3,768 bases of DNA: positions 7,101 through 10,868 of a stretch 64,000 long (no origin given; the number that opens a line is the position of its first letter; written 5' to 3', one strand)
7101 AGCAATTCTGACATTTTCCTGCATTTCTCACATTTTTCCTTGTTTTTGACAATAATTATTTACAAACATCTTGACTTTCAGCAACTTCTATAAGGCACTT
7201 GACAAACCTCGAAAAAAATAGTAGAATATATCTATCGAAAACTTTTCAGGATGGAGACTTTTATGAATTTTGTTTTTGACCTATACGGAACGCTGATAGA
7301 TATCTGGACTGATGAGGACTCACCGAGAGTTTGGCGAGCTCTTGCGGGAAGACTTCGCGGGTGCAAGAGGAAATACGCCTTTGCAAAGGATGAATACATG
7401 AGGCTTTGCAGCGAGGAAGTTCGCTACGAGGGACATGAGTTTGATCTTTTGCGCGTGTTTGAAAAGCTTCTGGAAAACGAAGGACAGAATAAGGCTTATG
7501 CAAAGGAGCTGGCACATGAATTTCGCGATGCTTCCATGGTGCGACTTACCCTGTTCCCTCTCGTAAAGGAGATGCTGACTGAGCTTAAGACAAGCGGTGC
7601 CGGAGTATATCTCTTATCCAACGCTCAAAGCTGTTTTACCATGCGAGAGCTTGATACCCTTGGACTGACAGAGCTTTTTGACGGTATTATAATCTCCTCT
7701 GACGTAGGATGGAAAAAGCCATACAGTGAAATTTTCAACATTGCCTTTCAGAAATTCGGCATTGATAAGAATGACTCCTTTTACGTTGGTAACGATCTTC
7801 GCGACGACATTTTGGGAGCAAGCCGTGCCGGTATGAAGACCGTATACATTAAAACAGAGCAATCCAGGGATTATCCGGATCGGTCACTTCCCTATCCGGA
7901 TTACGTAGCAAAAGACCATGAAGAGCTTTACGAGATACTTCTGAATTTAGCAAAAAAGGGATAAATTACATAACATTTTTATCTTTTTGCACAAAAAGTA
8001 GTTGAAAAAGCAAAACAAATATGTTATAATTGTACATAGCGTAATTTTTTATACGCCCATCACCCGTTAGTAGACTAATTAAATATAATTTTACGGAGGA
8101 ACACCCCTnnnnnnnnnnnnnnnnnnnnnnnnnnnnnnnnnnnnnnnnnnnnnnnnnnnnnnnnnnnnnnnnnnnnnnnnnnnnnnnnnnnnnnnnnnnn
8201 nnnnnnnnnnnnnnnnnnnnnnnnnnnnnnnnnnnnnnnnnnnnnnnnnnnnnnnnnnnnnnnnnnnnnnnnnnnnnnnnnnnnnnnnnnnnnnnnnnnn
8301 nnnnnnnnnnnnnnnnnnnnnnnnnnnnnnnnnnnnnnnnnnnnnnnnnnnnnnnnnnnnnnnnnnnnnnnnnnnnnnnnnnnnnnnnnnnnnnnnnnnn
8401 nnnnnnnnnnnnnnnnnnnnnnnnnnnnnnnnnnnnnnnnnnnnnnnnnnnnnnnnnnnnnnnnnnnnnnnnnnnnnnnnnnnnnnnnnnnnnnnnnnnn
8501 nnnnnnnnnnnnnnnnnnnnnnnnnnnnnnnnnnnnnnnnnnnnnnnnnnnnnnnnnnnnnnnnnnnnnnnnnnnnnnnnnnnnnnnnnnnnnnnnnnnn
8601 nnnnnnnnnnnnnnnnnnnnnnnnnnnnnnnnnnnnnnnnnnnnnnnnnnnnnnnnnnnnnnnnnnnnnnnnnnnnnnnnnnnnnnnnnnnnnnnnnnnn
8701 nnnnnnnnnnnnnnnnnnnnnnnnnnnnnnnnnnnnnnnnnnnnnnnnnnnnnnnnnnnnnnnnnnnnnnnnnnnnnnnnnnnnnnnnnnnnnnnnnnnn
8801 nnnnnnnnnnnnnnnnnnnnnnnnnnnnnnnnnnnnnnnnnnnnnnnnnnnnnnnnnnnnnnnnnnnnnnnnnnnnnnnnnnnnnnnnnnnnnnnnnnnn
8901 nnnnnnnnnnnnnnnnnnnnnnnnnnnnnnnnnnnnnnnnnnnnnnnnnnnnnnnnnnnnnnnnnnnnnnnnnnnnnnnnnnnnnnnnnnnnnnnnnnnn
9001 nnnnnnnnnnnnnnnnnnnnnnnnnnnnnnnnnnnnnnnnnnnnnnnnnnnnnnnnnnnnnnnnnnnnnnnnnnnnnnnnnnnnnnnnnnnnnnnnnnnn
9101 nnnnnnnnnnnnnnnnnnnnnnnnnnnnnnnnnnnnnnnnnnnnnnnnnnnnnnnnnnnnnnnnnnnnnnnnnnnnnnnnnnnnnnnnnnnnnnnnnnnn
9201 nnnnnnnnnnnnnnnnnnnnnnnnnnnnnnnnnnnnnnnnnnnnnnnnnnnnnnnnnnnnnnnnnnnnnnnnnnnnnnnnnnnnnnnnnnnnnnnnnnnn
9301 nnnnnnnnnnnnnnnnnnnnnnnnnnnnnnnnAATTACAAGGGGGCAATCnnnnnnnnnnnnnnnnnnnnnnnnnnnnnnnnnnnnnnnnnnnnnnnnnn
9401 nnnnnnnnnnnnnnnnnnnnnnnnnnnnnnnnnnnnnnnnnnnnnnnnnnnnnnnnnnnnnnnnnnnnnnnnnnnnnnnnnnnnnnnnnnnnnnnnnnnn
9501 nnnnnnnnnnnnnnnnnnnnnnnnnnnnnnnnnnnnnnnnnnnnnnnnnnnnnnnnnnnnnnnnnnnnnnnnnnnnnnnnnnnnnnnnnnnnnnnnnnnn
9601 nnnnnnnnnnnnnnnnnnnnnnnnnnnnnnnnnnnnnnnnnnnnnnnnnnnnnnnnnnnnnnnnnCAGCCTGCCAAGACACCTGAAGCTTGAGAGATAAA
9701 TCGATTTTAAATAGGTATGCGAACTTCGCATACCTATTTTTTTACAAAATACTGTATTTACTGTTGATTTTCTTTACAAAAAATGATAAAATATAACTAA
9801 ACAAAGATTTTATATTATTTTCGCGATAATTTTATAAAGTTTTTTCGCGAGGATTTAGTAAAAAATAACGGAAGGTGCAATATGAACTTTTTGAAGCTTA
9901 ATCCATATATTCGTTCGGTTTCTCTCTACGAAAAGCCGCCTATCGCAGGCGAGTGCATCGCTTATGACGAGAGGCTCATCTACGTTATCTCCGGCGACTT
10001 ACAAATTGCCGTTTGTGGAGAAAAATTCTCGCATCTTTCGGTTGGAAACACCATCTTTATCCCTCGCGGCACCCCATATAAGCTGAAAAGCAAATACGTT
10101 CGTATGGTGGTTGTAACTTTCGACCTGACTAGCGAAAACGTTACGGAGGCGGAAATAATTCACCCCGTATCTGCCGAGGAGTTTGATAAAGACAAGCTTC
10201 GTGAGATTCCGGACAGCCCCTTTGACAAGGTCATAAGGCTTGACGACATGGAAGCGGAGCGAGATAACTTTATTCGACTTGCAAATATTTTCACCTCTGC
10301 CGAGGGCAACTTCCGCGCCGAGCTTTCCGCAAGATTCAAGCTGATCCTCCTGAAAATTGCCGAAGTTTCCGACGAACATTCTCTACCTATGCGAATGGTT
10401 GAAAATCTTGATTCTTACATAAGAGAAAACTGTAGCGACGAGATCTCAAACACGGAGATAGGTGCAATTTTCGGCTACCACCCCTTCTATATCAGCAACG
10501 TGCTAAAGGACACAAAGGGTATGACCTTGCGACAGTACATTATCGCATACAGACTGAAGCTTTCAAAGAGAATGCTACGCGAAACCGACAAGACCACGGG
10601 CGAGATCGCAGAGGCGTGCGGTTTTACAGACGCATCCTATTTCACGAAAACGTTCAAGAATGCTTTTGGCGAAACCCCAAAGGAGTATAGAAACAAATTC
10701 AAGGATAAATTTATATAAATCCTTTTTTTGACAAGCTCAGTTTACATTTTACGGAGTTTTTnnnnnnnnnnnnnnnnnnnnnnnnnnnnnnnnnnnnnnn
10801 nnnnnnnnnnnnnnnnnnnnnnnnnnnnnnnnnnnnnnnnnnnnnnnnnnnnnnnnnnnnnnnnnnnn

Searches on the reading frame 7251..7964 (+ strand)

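Call 60: search_protein_families(library=pfam, proteins=[window:7251-7964:+], max_evalue=0.0001)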
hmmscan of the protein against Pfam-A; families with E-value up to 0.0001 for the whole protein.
window:7251-7964:+ (237 aa): 3 families
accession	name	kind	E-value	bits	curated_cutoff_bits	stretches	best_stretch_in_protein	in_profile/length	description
PF13419.12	HAD_2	-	1.4e-20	74.6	23.8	1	48-199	28-177/178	Haloacid dehalogenase-like hydrolase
PF00702.32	Hydrolase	-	2.4e-19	70.9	26.4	1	7-194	4-191/191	haloacid dehalogenase-like hydrolase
PF13242.12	Hydrolase_like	-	1.9e-11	44.2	22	1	154-225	2-74/75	HAD-hyrolase-like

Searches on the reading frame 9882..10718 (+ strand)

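Call 60: search_protein_families(library=pfam, proteins=[window:9882-10718:+], max_evalue=0.0001)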
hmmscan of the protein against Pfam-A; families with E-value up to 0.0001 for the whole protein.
window:9882-10718:+ (278 aa): 2 families
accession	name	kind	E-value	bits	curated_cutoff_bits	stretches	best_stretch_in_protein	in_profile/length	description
PF12833.13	HTH_18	-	4.1e-21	75.5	33.6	1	195-271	3-79/80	Helix-turn-helix domain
PF00165.29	HTH_AraC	-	6.9e-17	61.6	26.6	1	239-271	11-42/42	Bacterial regulatory helix-turn-helix proteins, AraC family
